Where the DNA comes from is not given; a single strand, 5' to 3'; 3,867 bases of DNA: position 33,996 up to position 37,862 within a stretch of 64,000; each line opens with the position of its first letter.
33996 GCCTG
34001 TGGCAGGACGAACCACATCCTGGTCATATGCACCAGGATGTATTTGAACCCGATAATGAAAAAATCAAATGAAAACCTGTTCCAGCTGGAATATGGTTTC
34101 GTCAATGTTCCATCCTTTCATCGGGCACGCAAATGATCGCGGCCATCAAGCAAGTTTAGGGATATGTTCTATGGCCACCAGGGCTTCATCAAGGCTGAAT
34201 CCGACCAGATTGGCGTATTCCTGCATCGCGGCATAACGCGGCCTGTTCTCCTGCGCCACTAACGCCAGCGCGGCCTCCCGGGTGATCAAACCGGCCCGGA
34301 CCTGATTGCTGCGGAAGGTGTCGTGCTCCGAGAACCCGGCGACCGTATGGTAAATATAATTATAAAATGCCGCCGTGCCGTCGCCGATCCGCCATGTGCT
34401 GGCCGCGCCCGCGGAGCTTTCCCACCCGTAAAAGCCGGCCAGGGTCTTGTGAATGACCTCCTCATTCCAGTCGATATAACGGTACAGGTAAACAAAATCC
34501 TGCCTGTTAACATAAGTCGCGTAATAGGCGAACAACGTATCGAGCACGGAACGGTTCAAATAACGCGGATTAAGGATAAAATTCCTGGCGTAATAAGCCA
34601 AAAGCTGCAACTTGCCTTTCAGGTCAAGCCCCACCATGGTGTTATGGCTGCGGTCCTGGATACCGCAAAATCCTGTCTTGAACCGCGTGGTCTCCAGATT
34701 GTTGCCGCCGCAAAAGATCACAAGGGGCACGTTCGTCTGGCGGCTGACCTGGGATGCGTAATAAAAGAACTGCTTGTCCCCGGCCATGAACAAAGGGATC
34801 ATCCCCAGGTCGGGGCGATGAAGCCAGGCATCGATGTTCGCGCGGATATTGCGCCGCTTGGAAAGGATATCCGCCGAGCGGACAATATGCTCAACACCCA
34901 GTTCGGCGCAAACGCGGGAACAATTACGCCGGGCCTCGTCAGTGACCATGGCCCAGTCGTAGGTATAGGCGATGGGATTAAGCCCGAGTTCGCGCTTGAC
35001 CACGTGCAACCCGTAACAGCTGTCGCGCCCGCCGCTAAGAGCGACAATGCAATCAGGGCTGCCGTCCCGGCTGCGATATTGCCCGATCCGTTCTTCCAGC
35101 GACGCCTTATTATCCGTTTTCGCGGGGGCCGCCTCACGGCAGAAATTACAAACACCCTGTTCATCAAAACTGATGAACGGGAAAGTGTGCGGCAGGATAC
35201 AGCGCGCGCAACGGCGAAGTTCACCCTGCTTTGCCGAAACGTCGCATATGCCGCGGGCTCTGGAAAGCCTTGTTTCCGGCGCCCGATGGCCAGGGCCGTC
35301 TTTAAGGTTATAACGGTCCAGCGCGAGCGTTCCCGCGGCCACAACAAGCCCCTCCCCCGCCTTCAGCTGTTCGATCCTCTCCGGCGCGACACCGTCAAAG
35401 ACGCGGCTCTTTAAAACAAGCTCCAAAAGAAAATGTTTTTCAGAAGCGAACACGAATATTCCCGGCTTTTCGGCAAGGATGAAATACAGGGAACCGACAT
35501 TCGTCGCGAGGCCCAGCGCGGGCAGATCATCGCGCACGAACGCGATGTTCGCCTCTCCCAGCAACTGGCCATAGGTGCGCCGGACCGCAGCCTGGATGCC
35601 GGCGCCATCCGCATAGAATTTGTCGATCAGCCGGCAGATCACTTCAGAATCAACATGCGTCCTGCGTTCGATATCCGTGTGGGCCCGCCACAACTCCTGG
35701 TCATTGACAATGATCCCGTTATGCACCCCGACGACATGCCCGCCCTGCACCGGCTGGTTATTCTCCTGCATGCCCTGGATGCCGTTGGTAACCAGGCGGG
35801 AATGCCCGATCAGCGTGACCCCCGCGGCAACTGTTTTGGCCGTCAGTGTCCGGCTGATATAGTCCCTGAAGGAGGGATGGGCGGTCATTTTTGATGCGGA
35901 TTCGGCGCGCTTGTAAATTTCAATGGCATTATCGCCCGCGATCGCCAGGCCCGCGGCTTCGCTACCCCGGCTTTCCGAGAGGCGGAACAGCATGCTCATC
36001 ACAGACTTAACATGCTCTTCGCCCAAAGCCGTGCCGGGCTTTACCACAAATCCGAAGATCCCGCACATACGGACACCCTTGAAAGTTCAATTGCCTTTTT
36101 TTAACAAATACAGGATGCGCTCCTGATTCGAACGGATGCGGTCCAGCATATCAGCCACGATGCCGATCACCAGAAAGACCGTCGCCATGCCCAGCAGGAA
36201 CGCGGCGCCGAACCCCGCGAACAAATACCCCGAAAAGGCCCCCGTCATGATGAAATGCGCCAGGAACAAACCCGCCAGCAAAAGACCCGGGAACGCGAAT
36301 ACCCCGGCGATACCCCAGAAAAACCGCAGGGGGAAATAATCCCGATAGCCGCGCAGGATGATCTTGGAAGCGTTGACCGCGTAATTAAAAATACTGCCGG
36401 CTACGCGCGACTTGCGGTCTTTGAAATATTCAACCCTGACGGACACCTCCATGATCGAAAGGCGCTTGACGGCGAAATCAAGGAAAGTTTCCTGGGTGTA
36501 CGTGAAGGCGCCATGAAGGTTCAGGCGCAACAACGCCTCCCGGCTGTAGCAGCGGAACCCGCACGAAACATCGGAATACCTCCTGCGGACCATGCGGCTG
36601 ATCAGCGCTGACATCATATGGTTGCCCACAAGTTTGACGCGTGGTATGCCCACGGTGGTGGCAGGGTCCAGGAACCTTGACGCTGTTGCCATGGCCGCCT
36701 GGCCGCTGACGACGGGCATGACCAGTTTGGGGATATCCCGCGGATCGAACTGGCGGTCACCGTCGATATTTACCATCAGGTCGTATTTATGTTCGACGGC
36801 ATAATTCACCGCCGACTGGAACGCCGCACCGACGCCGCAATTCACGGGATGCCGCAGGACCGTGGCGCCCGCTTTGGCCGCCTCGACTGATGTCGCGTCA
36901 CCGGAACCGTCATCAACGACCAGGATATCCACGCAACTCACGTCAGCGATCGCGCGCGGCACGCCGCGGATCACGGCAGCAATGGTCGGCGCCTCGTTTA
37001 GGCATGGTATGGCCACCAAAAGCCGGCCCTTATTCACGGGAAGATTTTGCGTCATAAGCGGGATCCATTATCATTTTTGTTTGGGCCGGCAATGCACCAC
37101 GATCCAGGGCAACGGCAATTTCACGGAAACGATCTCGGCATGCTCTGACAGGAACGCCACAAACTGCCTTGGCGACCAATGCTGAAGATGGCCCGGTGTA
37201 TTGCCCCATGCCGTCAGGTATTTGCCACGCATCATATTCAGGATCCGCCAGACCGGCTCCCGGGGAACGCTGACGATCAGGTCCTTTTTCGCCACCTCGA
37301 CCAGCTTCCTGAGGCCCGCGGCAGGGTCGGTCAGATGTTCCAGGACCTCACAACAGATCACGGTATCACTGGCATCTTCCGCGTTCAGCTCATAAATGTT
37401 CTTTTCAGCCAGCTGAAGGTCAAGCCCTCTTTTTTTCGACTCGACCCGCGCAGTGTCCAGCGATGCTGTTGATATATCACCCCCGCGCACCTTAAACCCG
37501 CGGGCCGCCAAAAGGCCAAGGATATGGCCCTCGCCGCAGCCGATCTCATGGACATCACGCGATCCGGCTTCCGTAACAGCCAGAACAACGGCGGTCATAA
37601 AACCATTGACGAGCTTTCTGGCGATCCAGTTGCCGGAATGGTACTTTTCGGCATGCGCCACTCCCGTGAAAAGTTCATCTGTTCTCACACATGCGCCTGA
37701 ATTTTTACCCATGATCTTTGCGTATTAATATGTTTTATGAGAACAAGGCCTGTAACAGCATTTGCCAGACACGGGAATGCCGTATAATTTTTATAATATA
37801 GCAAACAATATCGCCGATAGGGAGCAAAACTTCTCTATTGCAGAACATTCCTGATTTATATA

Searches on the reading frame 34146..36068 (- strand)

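Call 9: search_protein_families(library=pfam, proteins=[window:34146-36068:-], max_evalue=0.001)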
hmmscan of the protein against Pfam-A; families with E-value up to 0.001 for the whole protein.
window:34146-36068:- (640 aa): 2 families
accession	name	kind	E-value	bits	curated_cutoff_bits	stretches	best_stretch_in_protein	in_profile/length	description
PF13522.11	GATase_6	-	9e-13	48.8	27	1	83-210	10-130/130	Glutamine amidotransferase domain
PF13537.11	GATase_7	-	5.6e-12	46.2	25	1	91-215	3-122/123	Glutamine amidotransferase domain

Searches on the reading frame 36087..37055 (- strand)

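Call 9: search_protein_families(library=pfam, proteins=[window:36087-37055:-], max_evalue=0.001)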
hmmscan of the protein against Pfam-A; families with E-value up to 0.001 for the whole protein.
window:36087-37055:- (322 aa): 2 families
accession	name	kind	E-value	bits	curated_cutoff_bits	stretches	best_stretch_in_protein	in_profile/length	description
PF00535.33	Glycos_transf_2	-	2.2e-17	64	23.3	1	14-175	2-164/168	Glycosyl transferase family 2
PF13641.12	Glyco_tranf_2_3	-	7.8e-05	23.2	27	1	12-198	3-196/230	Glycosyltransferase like family 2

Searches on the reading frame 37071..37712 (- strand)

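Call 9: search_protein_families(library=pfam, proteins=[window:37071-37712:-], max_evalue=0.001)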
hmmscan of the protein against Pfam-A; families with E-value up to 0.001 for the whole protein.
window:37071-37712:- (213 aa): 8 families
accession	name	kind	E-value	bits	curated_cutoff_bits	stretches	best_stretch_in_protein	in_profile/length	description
PF08241.18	Methyltransf_11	-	6.8e-14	52.7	21.2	1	56-144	2-90/95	Methyltransferase domain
PF13649.12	Methyltransf_25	-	2.7e-13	50.9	27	1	54-143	1-95/97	Methyltransferase domain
PF08242.18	Methyltransf_12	-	2.2e-11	44.8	30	1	56-143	2-94/98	Methyltransferase domain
PF13847.12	Methyltransf_31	-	9.1e-11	42.1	27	1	54-148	7-108/145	Methyltransferase domain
PF13489.12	Methyltransf_23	-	4.7e-10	39.9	27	1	53-185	25-151/164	Methyltransferase domain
PF07021.18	MetW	-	2.4e-07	31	21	1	42-158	6-118/193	Methionine biosynthesis protein MetW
PF05401.17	NodS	-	3.5e-05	24.2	24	1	44-155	37-152/201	Nodulation protein S (NodS)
PF05175.20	MTS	-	0.00058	20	23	1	48-120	29-104/170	Methyltransferase small domain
